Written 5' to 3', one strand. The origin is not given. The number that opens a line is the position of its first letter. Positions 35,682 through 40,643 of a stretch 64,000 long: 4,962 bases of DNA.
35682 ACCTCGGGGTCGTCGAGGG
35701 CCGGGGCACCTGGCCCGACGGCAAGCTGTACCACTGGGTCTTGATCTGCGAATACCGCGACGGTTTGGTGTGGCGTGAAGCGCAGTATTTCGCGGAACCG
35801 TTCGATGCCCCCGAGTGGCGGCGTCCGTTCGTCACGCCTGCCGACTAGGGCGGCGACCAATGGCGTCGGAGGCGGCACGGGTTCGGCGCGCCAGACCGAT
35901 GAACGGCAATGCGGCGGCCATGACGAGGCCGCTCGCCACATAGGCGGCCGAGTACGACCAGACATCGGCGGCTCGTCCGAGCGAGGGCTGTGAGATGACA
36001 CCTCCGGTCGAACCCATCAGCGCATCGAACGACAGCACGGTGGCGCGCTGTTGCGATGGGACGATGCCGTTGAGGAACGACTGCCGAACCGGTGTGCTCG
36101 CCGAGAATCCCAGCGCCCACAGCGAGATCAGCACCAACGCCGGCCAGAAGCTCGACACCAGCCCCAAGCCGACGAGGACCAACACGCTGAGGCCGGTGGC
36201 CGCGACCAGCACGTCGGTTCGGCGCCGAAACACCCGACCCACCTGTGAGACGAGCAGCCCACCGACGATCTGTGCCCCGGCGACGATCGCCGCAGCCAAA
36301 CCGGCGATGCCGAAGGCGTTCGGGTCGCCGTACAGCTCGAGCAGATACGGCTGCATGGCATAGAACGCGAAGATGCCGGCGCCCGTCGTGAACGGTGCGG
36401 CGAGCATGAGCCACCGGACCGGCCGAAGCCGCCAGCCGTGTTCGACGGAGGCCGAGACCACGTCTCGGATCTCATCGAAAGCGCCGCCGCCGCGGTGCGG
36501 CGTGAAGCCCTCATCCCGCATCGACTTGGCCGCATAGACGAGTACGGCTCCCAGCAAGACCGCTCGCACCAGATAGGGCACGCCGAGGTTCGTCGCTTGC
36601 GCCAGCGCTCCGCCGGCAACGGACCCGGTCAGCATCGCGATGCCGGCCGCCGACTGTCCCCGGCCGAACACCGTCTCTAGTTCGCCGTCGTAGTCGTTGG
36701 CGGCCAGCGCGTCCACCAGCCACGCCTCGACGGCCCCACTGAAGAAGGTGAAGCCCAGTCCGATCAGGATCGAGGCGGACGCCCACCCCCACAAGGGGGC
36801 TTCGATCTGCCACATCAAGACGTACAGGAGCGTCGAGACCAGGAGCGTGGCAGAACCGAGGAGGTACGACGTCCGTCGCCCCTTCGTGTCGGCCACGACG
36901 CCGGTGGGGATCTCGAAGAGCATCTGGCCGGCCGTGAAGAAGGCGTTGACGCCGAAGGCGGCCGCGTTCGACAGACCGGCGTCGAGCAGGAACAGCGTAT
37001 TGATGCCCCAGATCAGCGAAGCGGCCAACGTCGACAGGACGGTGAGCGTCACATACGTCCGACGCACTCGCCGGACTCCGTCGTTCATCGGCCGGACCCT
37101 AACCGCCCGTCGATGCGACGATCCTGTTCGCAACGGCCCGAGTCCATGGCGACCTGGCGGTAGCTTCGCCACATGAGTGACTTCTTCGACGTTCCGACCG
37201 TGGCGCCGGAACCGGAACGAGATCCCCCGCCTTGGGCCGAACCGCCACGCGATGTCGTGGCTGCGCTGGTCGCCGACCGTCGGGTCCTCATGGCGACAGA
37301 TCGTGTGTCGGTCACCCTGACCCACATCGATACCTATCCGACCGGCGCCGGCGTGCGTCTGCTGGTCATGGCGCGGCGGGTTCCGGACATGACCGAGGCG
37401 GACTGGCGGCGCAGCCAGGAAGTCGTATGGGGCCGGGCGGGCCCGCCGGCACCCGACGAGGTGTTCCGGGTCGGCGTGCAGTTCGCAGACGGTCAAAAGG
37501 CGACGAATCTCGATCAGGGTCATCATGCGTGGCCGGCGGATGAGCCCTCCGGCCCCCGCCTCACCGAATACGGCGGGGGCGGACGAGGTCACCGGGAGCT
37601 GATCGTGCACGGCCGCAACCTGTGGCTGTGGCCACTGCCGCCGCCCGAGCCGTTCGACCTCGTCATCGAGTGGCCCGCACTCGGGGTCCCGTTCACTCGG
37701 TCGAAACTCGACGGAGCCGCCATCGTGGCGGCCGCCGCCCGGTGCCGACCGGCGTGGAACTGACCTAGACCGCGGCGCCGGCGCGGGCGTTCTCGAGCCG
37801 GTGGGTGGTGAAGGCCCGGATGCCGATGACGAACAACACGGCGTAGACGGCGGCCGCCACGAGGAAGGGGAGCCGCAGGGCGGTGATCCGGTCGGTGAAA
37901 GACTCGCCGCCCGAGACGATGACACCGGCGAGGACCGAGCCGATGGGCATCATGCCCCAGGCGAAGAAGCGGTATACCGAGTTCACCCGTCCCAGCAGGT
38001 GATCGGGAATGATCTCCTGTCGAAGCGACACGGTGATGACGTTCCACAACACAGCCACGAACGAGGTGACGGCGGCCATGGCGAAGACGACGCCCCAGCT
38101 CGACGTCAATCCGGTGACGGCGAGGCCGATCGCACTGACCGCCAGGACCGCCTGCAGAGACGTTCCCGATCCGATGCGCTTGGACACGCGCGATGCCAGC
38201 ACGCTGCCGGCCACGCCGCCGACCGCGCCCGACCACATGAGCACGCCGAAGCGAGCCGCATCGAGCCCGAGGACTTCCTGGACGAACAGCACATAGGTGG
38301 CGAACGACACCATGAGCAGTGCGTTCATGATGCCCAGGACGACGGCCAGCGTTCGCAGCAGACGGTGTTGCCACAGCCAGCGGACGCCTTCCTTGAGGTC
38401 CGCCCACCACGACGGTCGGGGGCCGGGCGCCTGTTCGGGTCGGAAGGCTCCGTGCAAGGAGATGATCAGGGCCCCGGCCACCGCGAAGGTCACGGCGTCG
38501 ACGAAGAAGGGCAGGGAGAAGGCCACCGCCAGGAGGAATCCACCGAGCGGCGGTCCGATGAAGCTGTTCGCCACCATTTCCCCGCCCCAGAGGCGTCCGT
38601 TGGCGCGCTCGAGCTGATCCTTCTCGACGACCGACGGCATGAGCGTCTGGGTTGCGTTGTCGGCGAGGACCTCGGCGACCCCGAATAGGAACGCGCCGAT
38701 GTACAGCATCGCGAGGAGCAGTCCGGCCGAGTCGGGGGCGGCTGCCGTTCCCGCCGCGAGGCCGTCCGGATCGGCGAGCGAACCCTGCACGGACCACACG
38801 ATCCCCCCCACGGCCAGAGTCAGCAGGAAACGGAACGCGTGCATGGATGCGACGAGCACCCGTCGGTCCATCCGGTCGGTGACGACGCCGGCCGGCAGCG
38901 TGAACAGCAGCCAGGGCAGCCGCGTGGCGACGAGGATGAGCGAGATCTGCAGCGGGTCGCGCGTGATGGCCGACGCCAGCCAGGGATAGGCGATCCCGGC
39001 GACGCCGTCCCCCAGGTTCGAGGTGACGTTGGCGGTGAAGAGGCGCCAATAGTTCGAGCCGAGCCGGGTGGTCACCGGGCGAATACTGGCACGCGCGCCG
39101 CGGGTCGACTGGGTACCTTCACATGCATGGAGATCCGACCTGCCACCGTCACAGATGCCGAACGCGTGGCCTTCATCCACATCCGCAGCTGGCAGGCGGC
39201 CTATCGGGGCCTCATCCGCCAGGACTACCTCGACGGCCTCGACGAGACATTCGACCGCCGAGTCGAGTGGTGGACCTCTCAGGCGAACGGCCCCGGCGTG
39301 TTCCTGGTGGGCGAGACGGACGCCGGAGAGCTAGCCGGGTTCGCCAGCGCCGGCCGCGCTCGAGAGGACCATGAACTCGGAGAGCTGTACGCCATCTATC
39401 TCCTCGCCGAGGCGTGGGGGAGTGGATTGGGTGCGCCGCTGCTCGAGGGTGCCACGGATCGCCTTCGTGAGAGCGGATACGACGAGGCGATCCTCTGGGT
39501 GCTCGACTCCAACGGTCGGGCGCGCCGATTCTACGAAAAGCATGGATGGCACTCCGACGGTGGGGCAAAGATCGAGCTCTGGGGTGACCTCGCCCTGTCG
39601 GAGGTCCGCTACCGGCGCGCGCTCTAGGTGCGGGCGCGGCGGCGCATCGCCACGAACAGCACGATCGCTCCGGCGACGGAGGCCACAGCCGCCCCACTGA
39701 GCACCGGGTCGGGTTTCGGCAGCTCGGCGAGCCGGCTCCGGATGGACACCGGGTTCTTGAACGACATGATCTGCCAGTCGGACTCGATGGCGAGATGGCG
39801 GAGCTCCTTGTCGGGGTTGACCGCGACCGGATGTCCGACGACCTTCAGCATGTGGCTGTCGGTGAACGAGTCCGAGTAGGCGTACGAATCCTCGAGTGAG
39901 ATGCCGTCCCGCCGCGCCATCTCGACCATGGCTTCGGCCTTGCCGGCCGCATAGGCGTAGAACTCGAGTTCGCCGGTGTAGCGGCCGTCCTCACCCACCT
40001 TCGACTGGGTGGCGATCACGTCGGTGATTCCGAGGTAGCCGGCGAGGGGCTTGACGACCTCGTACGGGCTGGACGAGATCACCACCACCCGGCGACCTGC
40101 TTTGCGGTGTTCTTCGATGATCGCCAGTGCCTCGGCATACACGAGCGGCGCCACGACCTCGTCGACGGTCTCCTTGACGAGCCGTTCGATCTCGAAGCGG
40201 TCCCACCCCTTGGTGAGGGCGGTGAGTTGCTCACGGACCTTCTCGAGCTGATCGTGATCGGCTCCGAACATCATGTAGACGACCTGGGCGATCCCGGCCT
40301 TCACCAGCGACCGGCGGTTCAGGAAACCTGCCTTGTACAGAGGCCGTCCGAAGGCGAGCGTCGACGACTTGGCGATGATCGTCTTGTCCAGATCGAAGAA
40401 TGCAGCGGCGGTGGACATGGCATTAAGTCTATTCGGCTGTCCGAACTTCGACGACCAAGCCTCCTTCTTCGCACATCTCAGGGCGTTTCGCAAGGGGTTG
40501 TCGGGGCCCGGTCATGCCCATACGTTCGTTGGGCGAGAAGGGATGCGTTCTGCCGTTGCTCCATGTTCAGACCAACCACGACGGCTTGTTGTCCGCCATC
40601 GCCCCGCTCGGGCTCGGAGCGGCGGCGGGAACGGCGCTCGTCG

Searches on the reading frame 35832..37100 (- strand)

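Call 24: search_protein_families(library=pfam, max_evalue=0.001, proteins=[window:35832-37100:-])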
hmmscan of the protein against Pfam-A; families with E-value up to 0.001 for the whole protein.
window:35832-37100:- (422 aa): 1 family
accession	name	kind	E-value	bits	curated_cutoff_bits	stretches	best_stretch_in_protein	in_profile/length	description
PF07690.21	MFS_1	-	4.8e-23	82.1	33.4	2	19-290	4-268/347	Major Facilitator Superfamily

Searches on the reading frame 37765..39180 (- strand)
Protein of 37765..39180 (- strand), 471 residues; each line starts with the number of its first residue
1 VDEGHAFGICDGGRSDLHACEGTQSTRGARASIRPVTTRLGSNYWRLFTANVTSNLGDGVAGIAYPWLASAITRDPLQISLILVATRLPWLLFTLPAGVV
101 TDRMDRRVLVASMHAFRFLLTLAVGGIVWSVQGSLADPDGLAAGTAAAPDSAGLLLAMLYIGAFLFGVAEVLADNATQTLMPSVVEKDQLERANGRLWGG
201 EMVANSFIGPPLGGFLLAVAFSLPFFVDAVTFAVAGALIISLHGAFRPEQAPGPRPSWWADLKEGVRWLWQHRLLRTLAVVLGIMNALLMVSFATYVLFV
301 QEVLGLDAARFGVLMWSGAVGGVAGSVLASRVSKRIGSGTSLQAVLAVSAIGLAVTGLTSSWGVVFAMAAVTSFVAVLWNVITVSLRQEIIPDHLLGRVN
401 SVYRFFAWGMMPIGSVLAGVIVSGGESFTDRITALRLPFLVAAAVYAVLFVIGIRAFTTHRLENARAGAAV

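Call 24: search_protein_families(library=pfam, max_evalue=0.001, proteins=[window:37765-39180:-])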
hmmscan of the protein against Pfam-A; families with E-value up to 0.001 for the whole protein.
window:37765-39180:- (471 aa): 2 families
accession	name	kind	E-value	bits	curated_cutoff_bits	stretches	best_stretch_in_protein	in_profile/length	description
PF07690.21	MFS_1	-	8.8e-28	97.6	33.4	2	47-411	1-343/347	Major Facilitator Superfamily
PF05977.19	MFS_3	-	1.9e-21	76.6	27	1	46-424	14-369/524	Transmembrane secretion effector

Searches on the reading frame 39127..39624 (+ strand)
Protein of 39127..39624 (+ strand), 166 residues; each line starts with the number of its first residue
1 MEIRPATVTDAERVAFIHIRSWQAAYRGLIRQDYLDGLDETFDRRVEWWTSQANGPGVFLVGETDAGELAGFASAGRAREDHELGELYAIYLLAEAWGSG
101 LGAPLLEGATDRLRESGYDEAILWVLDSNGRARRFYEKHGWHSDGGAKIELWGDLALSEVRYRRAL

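Call 24: search_protein_families(library=pfam, max_evalue=0.001, proteins=[window:39127-39624:+])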
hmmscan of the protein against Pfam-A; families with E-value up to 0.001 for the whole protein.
window:39127-39624:+ (166 aa): 5 families
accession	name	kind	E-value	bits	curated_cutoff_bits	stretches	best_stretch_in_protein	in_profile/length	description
PF00583.31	Acetyltransf_1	-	2.6e-16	60.4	20.7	1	31-141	9-116/116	Acetyltransferase (GNAT) family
PF13508.13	Acetyltransf_7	-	5.1e-10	40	27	1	57-142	3-83/84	Acetyltransferase (GNAT) domain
PF13673.13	Acetyltransf_10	-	9.2e-08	32.6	23.6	1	40-144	11-110/128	Acetyltransferase (GNAT) domain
PF08445.16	FR47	-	1.6e-07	31.6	22.1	1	79-142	18-78/86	FR47-like protein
PF13302.13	Acetyltransf_3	-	2.7e-07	31.8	25.4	1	2-141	3-137/138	Acetyltransferase (GNAT) domain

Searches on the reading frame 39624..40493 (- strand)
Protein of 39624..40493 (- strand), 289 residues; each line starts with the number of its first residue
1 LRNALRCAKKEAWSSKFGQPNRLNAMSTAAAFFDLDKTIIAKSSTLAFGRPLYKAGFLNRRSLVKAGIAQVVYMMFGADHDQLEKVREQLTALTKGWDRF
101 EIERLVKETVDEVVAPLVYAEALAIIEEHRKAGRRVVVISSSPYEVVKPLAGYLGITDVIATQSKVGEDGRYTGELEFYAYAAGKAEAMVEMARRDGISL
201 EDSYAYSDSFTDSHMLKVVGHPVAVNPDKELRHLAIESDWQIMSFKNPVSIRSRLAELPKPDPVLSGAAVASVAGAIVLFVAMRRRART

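Call 4: search_protein_families(library=pfam, max_evalue=1, proteins=[window:39624-40493:-])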
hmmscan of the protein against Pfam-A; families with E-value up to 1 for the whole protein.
window:39624-40493:- (289 aa): 4 families
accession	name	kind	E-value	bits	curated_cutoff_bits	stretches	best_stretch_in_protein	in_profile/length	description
PF12710.13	HAD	-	3e-30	106.5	27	1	31-217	1-189/189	haloacid dehalogenase-like hydrolase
PF00702.32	Hydrolase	-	1.4e-06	29.2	26.4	1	30-220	3-191/191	haloacid dehalogenase-like hydrolase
PF08282.18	Hydrolase_3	-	3.9e-05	23.9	20.9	1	176-226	179-229/255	haloacid dehalogenase-like hydrolase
PF15404.12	PH_4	-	0.28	11.5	27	1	183-218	38-73/183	Pleckstrin homology domain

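Call 5: search_protein_families(library=ncbifam, max_evalue=1, proteins=[window:39624-40493:-])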
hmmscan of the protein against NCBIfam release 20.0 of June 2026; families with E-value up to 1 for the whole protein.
window:39624-40493:- (289 aa): 19 families
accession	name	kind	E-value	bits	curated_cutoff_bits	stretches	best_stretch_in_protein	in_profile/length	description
TIGR01490.1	HAD-SF-IB-hyp1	subfamily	1.4e-54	185.4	98.3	1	30-230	1-201/202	HAD-IB family hydrolase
NF052360.1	HolPasePseu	equivalog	3.6e-34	118.3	280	1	31-245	4-217/218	histidinol-phosphatase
NF052359.1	HolPaseNeis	equivalog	1.9e-27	96.4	400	1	31-245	4-220/221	histidinol-phosphatase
TIGR01488.1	HAD-SF-IB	subfamily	5.1e-21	75.4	45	1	30-219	1-177/177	HAD-IB family phosphatase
TIGR00338.1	serB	equivalog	2.4e-09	37.1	144.15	1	122-235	90-203/219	phosphoserine phosphatase SerB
TIGR01491.1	HAD-SF-IB-PSPlk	hypoth_equivalog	9.1e-08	32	151.9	1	92-235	55-198/201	phosphoserine phosphatase-like hydrolase, archaeal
TIGR00099.1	Cof-subfamily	subfamily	2.8e-05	23.8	137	1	177-226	181-230/256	Cof-type HAD-IIB family hydrolase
TIGR01487.1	Pglycolate_arch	equivalog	0.00024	21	122.75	1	183-228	146-192/215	phosphoglycolate phosphatase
NF002245.0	PRK01158.1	equivalog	0.0003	20.2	198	1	184-233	157-207/233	phosphoglycolate phosphatase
NF011705.0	PRK15126.1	equivalog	0.00044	19.6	336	1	176-223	180-227/272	HMP-PP phosphatase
TIGR01484.1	HAD-SF-IIB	subfamily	0.0015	18.7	41.8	1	182-225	178-221/221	HAD-IIB family hydrolase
NF010109.0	PRK13582.1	equivalog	0.0015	18.3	133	1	110-229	60-173/205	bifunctional phosphoserine phosphatase/homoserine phosphotransferase ThrH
NF006088.0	PRK08238.1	equivalog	0.0036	16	351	1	99-166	54-123/482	UbiA family prenyltransferase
NF007821.0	PRK10530.1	equivalog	0.0088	15.3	274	1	185-229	200-245/272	pyridoxal phosphatase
NF045966.1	YcsE_rel_Pase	equivalog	0.02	14.4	220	1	184-230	191-238/265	YcsE-related riboflavin metabolism phosphatase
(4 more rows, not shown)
